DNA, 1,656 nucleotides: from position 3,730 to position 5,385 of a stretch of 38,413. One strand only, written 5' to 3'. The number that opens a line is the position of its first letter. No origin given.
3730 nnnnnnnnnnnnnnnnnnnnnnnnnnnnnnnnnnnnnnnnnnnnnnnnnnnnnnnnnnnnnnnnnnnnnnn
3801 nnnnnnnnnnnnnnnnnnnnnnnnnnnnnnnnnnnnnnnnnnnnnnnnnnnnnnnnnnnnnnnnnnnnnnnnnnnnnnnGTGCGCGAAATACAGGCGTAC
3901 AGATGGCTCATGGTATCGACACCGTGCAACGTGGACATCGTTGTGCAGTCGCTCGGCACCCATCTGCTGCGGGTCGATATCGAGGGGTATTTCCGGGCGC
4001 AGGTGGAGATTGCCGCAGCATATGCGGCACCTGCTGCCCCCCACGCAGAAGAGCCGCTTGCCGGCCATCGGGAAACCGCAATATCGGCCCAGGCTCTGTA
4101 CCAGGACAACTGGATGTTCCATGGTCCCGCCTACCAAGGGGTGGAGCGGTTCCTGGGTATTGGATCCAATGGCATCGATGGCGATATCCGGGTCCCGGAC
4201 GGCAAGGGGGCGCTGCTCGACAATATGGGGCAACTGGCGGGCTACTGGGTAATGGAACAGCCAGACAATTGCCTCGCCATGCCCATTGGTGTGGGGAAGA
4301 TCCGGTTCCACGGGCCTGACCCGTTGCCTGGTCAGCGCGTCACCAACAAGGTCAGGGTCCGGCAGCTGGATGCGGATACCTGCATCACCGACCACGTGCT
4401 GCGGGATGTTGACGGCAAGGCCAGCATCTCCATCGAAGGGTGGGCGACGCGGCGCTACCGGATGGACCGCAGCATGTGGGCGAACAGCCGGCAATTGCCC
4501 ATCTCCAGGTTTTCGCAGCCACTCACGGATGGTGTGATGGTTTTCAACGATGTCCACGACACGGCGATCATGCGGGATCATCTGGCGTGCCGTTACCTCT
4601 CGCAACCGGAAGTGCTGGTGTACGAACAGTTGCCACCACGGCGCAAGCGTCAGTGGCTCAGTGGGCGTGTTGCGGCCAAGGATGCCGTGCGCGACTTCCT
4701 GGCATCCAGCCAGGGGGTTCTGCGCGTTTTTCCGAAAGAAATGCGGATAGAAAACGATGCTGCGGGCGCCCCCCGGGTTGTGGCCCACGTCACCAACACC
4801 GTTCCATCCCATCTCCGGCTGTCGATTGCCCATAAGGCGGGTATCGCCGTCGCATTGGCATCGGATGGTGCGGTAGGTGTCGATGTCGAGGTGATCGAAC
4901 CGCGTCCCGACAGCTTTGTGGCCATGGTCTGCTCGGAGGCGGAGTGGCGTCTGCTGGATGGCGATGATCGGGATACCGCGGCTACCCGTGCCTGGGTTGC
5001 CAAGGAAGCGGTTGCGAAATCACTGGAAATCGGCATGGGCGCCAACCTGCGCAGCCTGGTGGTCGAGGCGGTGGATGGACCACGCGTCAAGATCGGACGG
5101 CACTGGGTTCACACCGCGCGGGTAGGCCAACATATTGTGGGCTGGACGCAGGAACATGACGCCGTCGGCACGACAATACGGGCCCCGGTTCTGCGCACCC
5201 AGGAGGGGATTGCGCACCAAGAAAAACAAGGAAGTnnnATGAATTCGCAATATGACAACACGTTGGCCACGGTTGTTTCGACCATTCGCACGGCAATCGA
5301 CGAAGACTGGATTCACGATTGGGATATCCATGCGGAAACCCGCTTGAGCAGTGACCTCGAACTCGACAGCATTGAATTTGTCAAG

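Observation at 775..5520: Unusual megasynthase layout: KS-AT-DH fused to a C-terminal PPTase, with no internal ACP and a separate 93-aa ACP next door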

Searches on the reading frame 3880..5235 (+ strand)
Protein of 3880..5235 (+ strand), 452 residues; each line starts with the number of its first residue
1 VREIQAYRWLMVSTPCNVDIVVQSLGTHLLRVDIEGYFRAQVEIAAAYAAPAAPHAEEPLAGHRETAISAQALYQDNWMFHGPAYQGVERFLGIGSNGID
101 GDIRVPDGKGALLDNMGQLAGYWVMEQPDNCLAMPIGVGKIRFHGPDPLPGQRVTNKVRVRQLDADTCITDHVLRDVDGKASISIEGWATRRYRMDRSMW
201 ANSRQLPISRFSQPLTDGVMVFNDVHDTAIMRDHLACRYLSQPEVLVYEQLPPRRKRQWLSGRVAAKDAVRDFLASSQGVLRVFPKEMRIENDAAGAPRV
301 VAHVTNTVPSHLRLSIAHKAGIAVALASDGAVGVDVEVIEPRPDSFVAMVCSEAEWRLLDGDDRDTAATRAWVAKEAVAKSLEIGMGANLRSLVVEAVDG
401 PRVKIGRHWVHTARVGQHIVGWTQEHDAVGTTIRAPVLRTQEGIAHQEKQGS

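Call 12: find_homologous_proteins(query=window:3880-5235:+, max_evalue=0.00001)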
Query window:3880-5235:+ (452 aa): 151 proteins with E <= 0.00001 among 8000 candidates; the best 120 are listed.
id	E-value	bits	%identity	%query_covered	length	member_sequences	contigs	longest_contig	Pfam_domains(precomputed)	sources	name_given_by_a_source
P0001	2.7e-142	493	54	93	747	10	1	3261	PF01648.26,PF14765.13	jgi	jgi:phosphopantetheinyl transferase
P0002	2.8e-132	460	52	96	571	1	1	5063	PF01648.26,PF14765.13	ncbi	ncbi:MAG: 4'-phosphopantetheinyl transferase superfamily protein, partial [Solimonas sp.]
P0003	1.7e-125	438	49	94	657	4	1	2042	PF01648.26,PF14765.13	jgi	jgi:phosphopantetheinyl transferase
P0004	1.9e-123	431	48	95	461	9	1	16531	PF01648.26,PF14765.13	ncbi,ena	-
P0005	1.3e-118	415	48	94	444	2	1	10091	PF14765.13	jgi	jgi:hypothetical protein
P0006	1.0e-117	412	49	89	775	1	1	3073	PF01648.26,PF14765.13,PF04851.22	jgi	-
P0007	5.5e-115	403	54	76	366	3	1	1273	PF01648.26,PF14765.13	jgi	jgi:phosphopantetheinyl transferase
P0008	1.6e-113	398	48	89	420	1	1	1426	PF01648.26,PF14765.13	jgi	jgi:phosphopantetheinyl transferase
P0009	2.4e-112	395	47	93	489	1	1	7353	PF01648.26,PF14765.13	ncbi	-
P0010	8.4e-112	393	43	94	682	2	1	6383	PF01648.26,PF14765.13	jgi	jgi:phosphopantetheinyl transferase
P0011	4.0e-111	391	46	93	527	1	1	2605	PF01648.26,PF14765.13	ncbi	ncbi:MAG: 4'-phosphopantetheinyl transferase superfamily protein, partial [Caulobacter sp.]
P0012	3.2e-110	388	43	94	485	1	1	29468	PF01648.26,PF14765.13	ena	-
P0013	1.0e-108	383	57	70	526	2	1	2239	PF14765.13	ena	-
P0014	2.1e-107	378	49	88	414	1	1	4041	PF01648.26,PF14765.13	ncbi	-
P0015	1.4e-104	369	44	94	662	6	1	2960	PF01648.26,PF14765.13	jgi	jgi:phosphopantetheinyl transferase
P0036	1.2e-73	267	40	94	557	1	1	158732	PF01648.26,PF14765.13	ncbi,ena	-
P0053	3.5e-64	236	34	94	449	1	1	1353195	PF01648.26,PF14765.13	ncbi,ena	-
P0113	1.2e-46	178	41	54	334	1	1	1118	PF14765.13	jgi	jgi:hypothetical protein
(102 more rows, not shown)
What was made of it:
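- Tried and rejected: I searched the DH-PPTase part instead (call 12).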

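Call 16: find_encoding_contigs(protein=P0012, flank=10000, max_places=2)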
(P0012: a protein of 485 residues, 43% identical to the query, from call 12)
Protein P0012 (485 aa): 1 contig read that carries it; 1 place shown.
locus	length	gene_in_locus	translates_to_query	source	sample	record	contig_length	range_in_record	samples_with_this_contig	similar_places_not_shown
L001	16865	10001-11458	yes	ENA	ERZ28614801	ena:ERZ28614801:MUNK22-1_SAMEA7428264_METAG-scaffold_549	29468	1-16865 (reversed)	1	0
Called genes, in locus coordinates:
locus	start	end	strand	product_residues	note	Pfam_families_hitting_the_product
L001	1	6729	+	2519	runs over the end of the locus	PF03060:NMO, PF00109:ketoacyl-synt, PF02801:Ketoacyl-synt_C, PF16197:KAsynt_C_assoc, PF00698:Acyl_transf_1, PF08659:KR, PF00106:adh_short, PF13561:adh_short_C2, +1 more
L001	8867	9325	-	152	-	-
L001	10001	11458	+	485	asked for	PF14765:PS-DH, PF01648:ACPS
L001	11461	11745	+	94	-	-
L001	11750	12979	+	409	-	PF03033:Glyco_transf_28 (weak), PF13579:Glyco_trans_4_4 (weak), PF21036:EryCIII-like_N (faint), PF00201:UDPGT, PF06722:EryCIII-like_C, PF04101:Glyco_tran_28_C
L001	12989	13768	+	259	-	PF00561:Abhydrolase_1, PF00975:Thioesterase, PF12146:Hydrolase_4, PF12697:Abhydrolase_6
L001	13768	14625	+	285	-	PF04072:LCM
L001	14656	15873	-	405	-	-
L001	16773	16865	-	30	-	?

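Call 18: find_encoding_contigs(protein=P0004, flank=10000, max_places=2)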
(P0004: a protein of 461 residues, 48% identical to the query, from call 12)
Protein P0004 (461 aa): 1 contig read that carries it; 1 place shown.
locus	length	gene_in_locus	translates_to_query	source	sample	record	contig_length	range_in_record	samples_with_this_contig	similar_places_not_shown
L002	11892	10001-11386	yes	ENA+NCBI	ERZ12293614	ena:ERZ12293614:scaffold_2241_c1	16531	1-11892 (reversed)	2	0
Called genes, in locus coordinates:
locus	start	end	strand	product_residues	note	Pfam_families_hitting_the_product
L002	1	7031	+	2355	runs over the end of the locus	PF03060:NMO, PF00109:ketoacyl-synt, PF02801:Ketoacyl-synt_C, PF16197:KAsynt_C_assoc (weak), PF00698:Acyl_transf_1, PF08659:KR, PF00106:adh_short, PF13561:adh_short_C2, +1 more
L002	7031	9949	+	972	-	PF00109:ketoacyl-synt, PF02801:Ketoacyl-synt_C, PF16197:KAsynt_C_assoc, PF00698:Acyl_transf_1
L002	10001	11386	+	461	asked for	PF14765:PS-DH, PF01648:ACPS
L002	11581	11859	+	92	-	PF00550:PP-binding (weak)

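Call 19: search_protein_families(library=pfam, proteins=[L001:7-6729:+, L001:6620-11458:+, L001:11461-11745:+, L001:14656-15873:-], max_evalue=0.001)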
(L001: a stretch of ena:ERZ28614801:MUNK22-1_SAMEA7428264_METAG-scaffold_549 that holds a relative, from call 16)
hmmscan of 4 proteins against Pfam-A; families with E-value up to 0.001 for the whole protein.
L001:7-6729:+ (2240 aa): 10 families
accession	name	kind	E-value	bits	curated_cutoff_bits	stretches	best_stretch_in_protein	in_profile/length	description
PF00109.32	ketoacyl-synt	-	9.3e-69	232.3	20.8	1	426-700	2-252/252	Beta-ketoacyl synthase, N-terminal domain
PF02801.28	Ketoacyl-synt_C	-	7.8e-37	126.3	20.8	1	708-825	1-118/119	Beta-ketoacyl synthase, C-terminal domain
PF08659.16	KR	-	2.1e-36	125.9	22.6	1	1963-2182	2-179/180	KR domain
PF00698.26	Acyl_transf_1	-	2.1e-34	119.9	32.7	1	1004-1320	2-311/319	Acyl transferase domain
PF03060.21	NMO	-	7.9e-16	58.8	28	2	191-399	150-324/331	Nitronate monooxygenase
PF00106.31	adh_short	-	3.1e-15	56.6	26.6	1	2042-2187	35-187/195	short chain dehydrogenase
PF00550.31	PP-binding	-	6.6e-12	46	20.8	2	1596-1668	1-65/67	Phosphopantetheine attachment site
PF13561.12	adh_short_C2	-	3.5e-09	37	27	1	2045-2169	33-161/236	Enoyl-(Acyl carrier protein) reductase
PF16197.11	KAsynt_C_assoc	-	5.3e-09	36.9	33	1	835-933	9-103/111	Ketoacyl-synthetase C-terminal extension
PF00108.29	Thiolase_N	-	0.00018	21.4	26.4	1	616-649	79-112/260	Thiolase, N-terminal domain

L001:6620-11458:+ (1612 aa): 7 families
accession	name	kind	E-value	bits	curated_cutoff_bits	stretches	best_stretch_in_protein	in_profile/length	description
PF00109.32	ketoacyl-synt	-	1.3e-66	225.2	20.8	1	53-335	2-252/252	Beta-ketoacyl synthase, N-terminal domain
PF02801.28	Ketoacyl-synt_C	-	5.5e-33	113.9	20.8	1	343-468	1-119/119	Beta-ketoacyl synthase, C-terminal domain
PF00698.26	Acyl_transf_1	-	7.8e-13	49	32.7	1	662-871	65-270/319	Acyl transferase domain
PF01648.25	ACPS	-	1.2e-10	41.8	25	1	1519-1594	1-87/111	4'-phosphopantetheinyl transferase superfamily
PF16197.11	KAsynt_C_assoc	-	2.4e-10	41.2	33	1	474-552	8-78/111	Ketoacyl-synthetase C-terminal extension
PF14765.12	PS-DH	-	1.4e-09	38.1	23.7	1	1253-1382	14-160/166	Polyketide synthase dehydratase N-terminal domain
PF00108.29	Thiolase_N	-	6.1e-05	23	26.4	1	245-284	71-112/260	Thiolase, N-terminal domain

L001:11461-11745:+ (94 aa): 1 family
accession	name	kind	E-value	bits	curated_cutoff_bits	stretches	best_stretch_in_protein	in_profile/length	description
PF00550.31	PP-binding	-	0.00066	20.3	20.8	0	27-63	15-50/67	Phosphopantetheine attachment site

L001:14656-15873:- (405 aa): 0 families

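Call 31: find_related_loci(query=A1, collection=genome_contigs, flank=10000)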
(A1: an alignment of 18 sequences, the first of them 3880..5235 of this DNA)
Query A1 (452 aa) in genome_contigs; peptide patterns used: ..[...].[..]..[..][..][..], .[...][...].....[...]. (x = any residue, [..] = any of these).
600 stretches matched a pattern (row limit reached: there are more); 571 encode a relative of the query (tblastn E <= 1e-3); the best 80 are kept; 80 distinct loci.
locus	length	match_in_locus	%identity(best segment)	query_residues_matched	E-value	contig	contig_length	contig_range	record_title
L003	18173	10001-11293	54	3-434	3e-149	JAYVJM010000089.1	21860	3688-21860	MAG: Cellvibrionales bacterium isolate GL53_Down_metabat_20 GL53_Down_metabat_20_88, whole genome shotgun sequence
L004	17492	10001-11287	50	1-428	3e-137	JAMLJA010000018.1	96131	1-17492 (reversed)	MAG: Rhizobiaceae bacterium isolate ACE_NR_PROT6 ACE_NR_PROT6_18, whole genome shotgun sequence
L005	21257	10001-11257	53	4-423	1e-136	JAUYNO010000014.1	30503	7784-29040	MAG: Stagnimonas sp. isolate C4_concoct.bin.104_sub C4_k141_100390, whole genome shotgun sequence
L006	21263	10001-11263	51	3-423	1e-132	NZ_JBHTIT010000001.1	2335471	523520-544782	Paraperlucidibaca wandonensis strain CCUG 63419 GCM70027529_1, whole genome shotgun sequence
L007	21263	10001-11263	50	3-423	9e-130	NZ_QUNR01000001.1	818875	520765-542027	Paraperlucidibaca baekdonensis strain DSM 26022 Ga0244564_101, whole genome shotgun sequence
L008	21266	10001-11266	51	1-423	1e-128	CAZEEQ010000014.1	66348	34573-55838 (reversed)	MAG TPA_asm: uncultured Paraperlucidibaca sp. isolate binchicken_co328_94 genome assembly, contig: NODE_229_length_66348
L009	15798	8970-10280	47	1-423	1e-125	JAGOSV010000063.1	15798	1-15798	MAG: Sterolibacterium sp. isolate Gw_Eff_bin_349 Gw_Eff_8317_length_15798_cov_10.521090, whole genome shotgun sequence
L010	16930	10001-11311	45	1-423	2e-125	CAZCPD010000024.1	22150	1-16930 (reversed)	MAG TPA_asm: uncultured Rhodocyclaceae bacterium isolate SRP286056_co3_354 genome assembly, contig: NODE_2098_length_221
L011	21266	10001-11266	47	1-423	5e-124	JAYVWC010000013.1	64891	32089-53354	MAG: Spongiibacteraceae bacterium isolate GL81_UP_metabat_51 GL81_UP_metabat_51_12, whole genome shotgun sequence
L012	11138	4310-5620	44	1-423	6e-119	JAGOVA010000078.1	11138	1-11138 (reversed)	MAG: Sterolibacterium sp. isolate Gw_Eff_bin_535 Gw_Eff_14838_length_11138_cov_5.112161, whole genome shotgun sequence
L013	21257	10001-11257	46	2-424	1e-112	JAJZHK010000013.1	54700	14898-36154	MAG: Proteobacteria bacterium isolate LL7.bin26 NODE_387_length_54700_cov_1.959852, whole genome shotgun sequence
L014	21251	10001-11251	39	1-422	2e-83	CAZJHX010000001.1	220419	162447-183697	MAG TPA_asm: uncultured Myxococcales bacterium isolate binchicken_co141_27 genome assembly, contig: NODE_76_length_22041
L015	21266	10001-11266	40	3-423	1e-80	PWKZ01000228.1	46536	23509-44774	MAG: Bradymonadales bacterium isolate CSSed10_215 CS-Sed10-C744, whole genome shotgun sequence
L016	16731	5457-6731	37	1-423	3e-80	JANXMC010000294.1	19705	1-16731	MAG: Myxococcales bacterium isolate 336R_concoct_46_sub 336R_k141_423991, whole genome shotgun sequence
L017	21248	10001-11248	39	1-423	5e-79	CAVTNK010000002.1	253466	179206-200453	MAG: uncultured Actinomycetes bacterium isolate MFD02242.bin.2.89 genome assembly, contig: contig_15682, whole genome sh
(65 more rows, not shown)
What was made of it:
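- Tried and rejected: The best hit is a Cellvibrionales MAG at 54% (call 31).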

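Call 50: predict_structure(alignment_id=A1)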
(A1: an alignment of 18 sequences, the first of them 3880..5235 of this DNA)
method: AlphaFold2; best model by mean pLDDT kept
length: 452 residues; sequences in the alignment: 18
mean_pLDDT: 84.5   pTM: 0.80
mean pLDDT of the five models: 84.5, 82.9, 82.7, 82.3, 81.1
residues with pLDDT >= 90: 252; 70-90: 139; 50-70: 24; < 50: 37
segments of 3 or more residues with pLDDT < 50: 1-12, 427-431, 435-452
pLDDT, mean of each block of 10 residues (from residue 1): 34 64 93 85 88 66 92 82 86 95 91 92 81 83 92 96 90 93 92 79 85 91 85 88 92 91 96 91 90 90 79 94 95 96 91 90 90 95 78 93 94 96 65 47 35 35
secondary structure, 60 per line:
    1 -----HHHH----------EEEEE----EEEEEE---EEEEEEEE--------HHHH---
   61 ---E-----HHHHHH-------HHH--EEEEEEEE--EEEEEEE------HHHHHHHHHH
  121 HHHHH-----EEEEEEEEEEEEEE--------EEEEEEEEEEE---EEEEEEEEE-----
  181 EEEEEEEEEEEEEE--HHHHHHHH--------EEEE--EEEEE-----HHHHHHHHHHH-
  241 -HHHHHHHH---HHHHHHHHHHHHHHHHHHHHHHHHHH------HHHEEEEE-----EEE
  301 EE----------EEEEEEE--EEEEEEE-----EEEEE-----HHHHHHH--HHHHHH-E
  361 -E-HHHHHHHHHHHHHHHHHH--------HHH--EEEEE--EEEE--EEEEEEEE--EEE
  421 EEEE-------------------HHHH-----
elements in order: H6-9 E20-24 E29-34 E38-45 H54-57 H70-75 E88-95 E98-104 H111-125 E131-144 E153-163 E167-175 E181-194 H197-204 E213-216 E219-223 H229-239 H242-249 H253-278 E288-292 E298-302 E313-319 E322-328 E334-338 H344-350 H353-358 H364-381 E395-399 E402-405 E408-415 E418-424 H444-447
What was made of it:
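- Checked: An AlphaFold2 model of residues 1036-1487 (pLDDT 84.5, call 50) matches PKS double-hotdog dehydratases and Sfp-type PPTases.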

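Call 53: fold_search(model_id=the predicted structure, library=pdb)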
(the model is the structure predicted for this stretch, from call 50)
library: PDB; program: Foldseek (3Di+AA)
matches with E <= 10: 1212; with E <= 0.001: 230
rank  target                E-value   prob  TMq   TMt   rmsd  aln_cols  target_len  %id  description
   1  2cg5_A                3.6e-10  1.00  0.37  0.59   6.6       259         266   17  Structure of aminoadipate-semialdehyde dehydrogenase- phosphopantetheinyl transferase in complex with cytosolic acyl c (released 2006-03-01)
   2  4mrt_A                4.5e-10  1.00  0.37  0.69   3.6       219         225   15  Structure of the Phosphopantetheine Transferase Sfp in Complex with Coenzyme A and a Peptidyl Carrier Protein (released 2014-04-23)
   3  1qr0                  4.8e-08  1.00  0.33  0.60   7.0       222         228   15  CRYSTAL STRUCTURE OF THE 4'-PHOSPHOPANTETHEINYL TRANSFERASE SFP-COENZYME A COMPLEX (released 1999-12-10)
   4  7tzl_A                3.4e-07  1.00  0.26  0.42   6.0       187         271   20  The DH dehydratase domain of AlnB (released 2023-02-22)
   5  5hst_B                3.6e-07  1.00  0.26  0.42  10.7       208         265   15  Crystal structure of the dehydratase domain of MlnB from Bacillus amyloliquefaciens (released 2017-02-01)
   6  7bcz_A                5.1e-07  1.00  0.36  0.62   4.9       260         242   18  Structure of the 4'-phosphopantetheinyl transferase PcpS from Pseudomonas aeruginosa (released 2021-11-10)
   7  5tz6_B                9.1e-07  1.00  0.28  0.43   6.3       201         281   15  Crystal Structure of CurJ Dehydratase H978F Inactive Mutant In Complex with Compound 21 (released 2017-01-11)
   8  7ed1_A                9.1e-07  1.00  0.32  0.58   5.1       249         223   19  Transferase from Mycobacterium smegmatis (released 2022-03-16)
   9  7ed2_A                1.2e-06  1.00  0.33  0.61   4.9       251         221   18  Transferase from Mycobacterium smegmatis (released 2022-03-16)
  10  5hst_A                1.3e-06  1.00  0.27  0.42  10.6       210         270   15  Crystal structure of the dehydratase domain of MlnB from Bacillus amyloliquefaciens (released 2017-02-01)
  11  7bdw_A                1.6e-06  1.00  0.34  0.66   4.4       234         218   13  Crystal structure of mycobacterial PptAb in complex with ACP and compound 8918 (released 2021-11-10)
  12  7tzl_B                1.7e-06  1.00  0.26  0.41   6.0       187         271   20  The DH dehydratase domain of AlnB (released 2023-02-22)
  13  5tz6_A                1.8e-06  1.00  0.28  0.42   6.2       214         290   12  Crystal Structure of CurJ Dehydratase H978F Inactive Mutant In Complex with Compound 21 (released 2017-01-11)
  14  5il6_A                2.6e-06  1.00  0.28  0.43   6.1       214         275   14  Crystal structure of the dehydratase domain of RzxB from Pseudomonas fluorescens (released 2017-03-29)
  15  5il6_B                2.7e-06  1.00  0.28  0.43   6.0       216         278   14  Crystal structure of the dehydratase domain of RzxB from Pseudomonas fluorescens (released 2017-03-29)
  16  4qjk                  2.7e-06  1.00  0.34  0.61   4.9       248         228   15  Crystal structure of M. tuberculosis phosphopantetheinyl transferase PptT (released 2014-07-16)
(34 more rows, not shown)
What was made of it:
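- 3727..4524 (+): PKS-type (double-hotdog) DH domain. His992, FHGP 1115-1118, Asp1149...Gln1153. Foldseek hits AlnB, MlnB, CurJ and RzxB DH domains at E ~1e-7 to 1e-6 (call 53).
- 4567..5154 (+): Sfp-type (two-lobed, ~200 aa) 4'-phosphopantetheinyl transferase domain. AGAP, LSIAH, VGVDVE (Asp1370, Glu1372) and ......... (Lys1410, Glu1411, Lys1415). Foldseek hits 2cg5, 4mrt (TMt 0.69), PcpS and PptT (call 53).
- On Sfp-type (group II) phosphopantetheinyl transferase: Foldseek TMt 0.59-0.69 to 2cg5, 4mrt, 7bcz and 4qjk (call 53).
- Checked: Hits include Sfp 4mrt (TM 0.69, rmsd 3.6 A over 219 columns) and human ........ 2cg5 (E 3.6e-10) (call 53).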

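Call 56: find_encoding_contigs(protein=P0053, flank=10000, max_places=1)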
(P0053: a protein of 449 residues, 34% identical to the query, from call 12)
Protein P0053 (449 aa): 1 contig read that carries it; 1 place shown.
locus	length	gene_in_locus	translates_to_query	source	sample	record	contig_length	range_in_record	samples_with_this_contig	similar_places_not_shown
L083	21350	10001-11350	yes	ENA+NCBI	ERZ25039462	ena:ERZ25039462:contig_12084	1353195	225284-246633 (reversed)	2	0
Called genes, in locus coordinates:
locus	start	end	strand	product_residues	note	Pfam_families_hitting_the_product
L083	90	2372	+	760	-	PF03060:NMO, PF00109:ketoacyl-synt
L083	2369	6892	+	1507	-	PF00109:ketoacyl-synt, PF02801:Ketoacyl-synt_C, PF16197:KAsynt_C_assoc (weak), PF00698:Acyl_transf_1, PF00550:PP-binding (faint)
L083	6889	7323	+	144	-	PF00109:ketoacyl-synt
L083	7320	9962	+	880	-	PF00109:ketoacyl-synt, PF00108:Thiolase_N (faint), PF02801:Ketoacyl-synt_C, PF16197:KAsynt_C_assoc, PF00698:Acyl_transf_1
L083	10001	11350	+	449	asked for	PF14765:PS-DH (weak), PF01648:ACPS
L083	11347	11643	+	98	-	-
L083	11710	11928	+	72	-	PF00561:Abhydrolase_1, PF12697:Abhydrolase_6 (weak)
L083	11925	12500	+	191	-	-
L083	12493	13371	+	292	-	PF03096:Ndr (faint), PF12146:Hydrolase_4, PF00561:Abhydrolase_1, PF00975:Thioesterase (weak), PF12697:Abhydrolase_6, PF12695:Abhydrolase_5 (faint)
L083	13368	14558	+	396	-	PF00201:UDPGT, PF06722:EryCIII-like_C, PF04101:Glyco_tran_28_C (weak)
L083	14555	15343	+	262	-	PF00106:adh_short, PF08659:KR, PF13561:adh_short_C2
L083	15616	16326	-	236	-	PF01985:CRS1_YhbY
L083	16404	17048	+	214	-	PF01728:FtsJ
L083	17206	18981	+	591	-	PF06480:FtsH_ext, PF06068:TIP49 (weak), PF00004:AAA, PF17862:AAA_lid_3, PF01434:Peptidase_M41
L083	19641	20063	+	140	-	PF00809:Pterin_bind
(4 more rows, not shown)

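Call 57: find_encoding_contigs(protein=P0036, flank=10000, max_places=1)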
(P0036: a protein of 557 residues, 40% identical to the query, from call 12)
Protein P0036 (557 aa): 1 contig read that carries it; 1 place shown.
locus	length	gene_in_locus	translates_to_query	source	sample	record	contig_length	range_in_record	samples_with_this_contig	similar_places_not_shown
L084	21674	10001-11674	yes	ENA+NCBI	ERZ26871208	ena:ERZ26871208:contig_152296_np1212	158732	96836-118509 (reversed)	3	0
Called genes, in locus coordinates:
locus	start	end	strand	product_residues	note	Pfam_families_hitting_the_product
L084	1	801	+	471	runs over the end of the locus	PF04072:LCM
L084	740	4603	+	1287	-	PF03060:NMO, PF00109:ketoacyl-synt, PF02801:Ketoacyl-synt_C, PF16197:KAsynt_C_assoc (weak)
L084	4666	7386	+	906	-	PF00698:Acyl_transf_1, PF00550:PP-binding (weak), PF08659:KR, PF00106:adh_short, PF13561:adh_short_C2 (weak)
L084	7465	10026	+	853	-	PF00109:ketoacyl-synt, PF02801:Ketoacyl-synt_C, PF16197:KAsynt_C_assoc, PF00698:Acyl_transf_1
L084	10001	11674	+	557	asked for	PF14765:PS-DH (weak), PF01648:ACPS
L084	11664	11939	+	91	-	-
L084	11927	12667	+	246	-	PF00561:Abhydrolase_1, PF00975:Thioesterase (weak), PF12146:Hydrolase_4, PF12697:Abhydrolase_6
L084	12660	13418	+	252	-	PF00561:Abhydrolase_1, PF12146:Hydrolase_4, PF12697:Abhydrolase_6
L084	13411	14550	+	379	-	PF00201:UDPGT, PF04101:Glyco_tran_28_C (weak), PF06722:EryCIII-like_C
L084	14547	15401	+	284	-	-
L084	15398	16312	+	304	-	PF13489:Methyltransf_23, PF08241:Methyltransf_11 (weak), PF08242:Methyltransf_12, PF13649:Methyltransf_25 (weak)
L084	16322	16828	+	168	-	PF00160:Pro_isomerase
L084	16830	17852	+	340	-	PF28316:Lsa36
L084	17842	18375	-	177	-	-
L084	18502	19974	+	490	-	-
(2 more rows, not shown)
